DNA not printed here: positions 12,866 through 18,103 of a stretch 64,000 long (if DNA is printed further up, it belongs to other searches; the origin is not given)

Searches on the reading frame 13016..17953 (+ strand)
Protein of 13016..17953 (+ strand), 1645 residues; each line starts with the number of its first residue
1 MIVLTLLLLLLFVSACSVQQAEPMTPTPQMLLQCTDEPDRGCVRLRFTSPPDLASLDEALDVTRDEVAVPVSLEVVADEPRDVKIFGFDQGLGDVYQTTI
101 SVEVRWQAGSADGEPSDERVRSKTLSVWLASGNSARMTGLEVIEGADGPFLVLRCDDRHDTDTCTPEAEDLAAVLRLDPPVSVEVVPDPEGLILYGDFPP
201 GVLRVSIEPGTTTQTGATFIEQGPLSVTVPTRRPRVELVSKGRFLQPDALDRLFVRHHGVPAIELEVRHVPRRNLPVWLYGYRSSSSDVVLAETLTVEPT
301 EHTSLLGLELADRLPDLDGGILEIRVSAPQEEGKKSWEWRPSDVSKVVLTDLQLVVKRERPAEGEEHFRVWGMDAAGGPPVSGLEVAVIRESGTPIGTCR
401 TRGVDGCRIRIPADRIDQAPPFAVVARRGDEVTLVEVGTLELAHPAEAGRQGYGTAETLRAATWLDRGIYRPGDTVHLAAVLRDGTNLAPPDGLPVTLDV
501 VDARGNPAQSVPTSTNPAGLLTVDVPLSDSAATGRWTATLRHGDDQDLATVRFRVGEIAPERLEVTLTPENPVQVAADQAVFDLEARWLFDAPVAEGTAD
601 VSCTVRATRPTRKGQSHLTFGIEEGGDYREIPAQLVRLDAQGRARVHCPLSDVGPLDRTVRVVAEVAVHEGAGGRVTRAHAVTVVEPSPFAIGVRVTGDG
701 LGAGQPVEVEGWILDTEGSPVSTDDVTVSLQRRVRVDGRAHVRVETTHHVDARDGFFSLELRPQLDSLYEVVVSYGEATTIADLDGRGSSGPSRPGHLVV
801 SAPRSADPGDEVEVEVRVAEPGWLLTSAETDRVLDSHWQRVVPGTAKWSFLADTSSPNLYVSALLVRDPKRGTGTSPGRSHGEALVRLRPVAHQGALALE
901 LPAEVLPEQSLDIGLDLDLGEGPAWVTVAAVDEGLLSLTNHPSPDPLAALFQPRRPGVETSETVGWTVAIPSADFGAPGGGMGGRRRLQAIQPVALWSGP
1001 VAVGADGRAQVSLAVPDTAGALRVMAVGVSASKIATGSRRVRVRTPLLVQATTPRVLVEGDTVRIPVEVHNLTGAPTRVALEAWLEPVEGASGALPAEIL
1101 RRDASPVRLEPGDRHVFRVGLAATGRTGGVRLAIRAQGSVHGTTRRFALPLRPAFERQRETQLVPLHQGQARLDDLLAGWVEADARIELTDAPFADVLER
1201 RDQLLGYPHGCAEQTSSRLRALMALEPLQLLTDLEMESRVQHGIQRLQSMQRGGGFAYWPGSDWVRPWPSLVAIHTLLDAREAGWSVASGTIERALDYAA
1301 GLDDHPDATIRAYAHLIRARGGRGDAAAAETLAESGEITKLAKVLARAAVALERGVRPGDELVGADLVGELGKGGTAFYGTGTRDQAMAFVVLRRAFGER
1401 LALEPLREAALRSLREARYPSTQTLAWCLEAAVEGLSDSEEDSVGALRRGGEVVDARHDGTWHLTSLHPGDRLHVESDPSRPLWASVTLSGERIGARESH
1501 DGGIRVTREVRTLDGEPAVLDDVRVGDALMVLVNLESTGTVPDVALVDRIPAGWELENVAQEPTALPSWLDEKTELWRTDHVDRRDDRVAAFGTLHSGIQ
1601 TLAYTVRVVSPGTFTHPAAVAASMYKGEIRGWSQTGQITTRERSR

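Call 41: search_protein_families(library=pfam, proteins=[window:13016-17953:+], max_evalue=0.001)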
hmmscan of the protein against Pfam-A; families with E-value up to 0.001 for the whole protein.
window:13016-17953:+ (1645 aa): 6 families
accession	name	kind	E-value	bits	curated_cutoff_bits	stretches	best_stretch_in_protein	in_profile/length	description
PF17973.7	bMG10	-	1.8e-24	86.8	26.2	1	1503-1628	1-131/131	Bacterial Alpha-2-macroglobulin MG10 domain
PF01835.25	MG2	-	4.4e-22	78.7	32.8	1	463-555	4-96/96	MG2 domain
PF00207.28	A2M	-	1.1e-14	54.4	21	1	995-1081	2-90/92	Alpha-2-macroglobulin family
PF17972.7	bMG5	-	1.6e-13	51.6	26.5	1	561-684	1-125/127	Bacterial Alpha-2-macroglobulin MG5 domain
PF07703.20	A2M_BRD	-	4.6e-07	30.7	22.7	1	803-938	7-140/140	Alpha-2-macroglobulin bait region domain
PF09134.16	Invasin_D3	-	0.00087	20.2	33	0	496-569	24-97/98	Invasin, domain 3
